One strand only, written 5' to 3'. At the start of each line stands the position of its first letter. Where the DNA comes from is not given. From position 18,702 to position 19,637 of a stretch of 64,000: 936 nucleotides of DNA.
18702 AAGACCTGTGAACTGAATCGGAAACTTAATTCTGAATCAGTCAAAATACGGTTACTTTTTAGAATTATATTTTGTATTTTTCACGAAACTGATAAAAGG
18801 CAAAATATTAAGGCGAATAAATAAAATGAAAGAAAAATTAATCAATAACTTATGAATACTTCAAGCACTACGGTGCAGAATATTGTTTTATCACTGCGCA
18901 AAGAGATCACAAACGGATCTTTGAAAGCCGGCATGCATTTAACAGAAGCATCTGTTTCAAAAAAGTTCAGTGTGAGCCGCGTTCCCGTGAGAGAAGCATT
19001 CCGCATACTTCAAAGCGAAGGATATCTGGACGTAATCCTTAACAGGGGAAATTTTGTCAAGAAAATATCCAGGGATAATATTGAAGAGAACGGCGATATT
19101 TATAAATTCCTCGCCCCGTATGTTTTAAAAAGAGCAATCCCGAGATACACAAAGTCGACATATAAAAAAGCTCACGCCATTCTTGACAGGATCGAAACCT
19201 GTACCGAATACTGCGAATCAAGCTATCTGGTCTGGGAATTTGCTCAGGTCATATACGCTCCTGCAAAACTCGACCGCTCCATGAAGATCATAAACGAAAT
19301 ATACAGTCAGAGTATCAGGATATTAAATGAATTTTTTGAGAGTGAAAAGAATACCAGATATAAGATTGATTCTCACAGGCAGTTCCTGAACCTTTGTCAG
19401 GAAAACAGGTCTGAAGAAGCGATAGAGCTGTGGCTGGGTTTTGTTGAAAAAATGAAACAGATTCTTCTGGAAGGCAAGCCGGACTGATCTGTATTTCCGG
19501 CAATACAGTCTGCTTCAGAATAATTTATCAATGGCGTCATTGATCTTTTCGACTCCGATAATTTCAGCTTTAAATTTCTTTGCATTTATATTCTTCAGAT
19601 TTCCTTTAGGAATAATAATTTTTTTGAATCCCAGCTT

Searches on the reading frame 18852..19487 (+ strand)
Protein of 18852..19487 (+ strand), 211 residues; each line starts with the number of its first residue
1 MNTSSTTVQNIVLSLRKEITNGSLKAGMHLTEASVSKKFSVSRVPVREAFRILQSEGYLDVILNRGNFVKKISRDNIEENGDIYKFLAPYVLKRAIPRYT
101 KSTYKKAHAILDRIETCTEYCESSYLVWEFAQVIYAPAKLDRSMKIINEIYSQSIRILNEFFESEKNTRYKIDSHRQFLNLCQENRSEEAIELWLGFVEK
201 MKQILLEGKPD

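Call 104: search_protein_families(library=pfam, proteins=[window:18852-19487:+], max_evalue=0.00001)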
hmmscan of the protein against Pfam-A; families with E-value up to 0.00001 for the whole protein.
window:18852-19487:+ (211 aa): 1 family
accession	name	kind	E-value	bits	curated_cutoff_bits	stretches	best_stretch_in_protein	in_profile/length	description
PF00392.27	GntR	-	8.7e-13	48.2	27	1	8-69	2-64/64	Bacterial regulatory proteins, gntR family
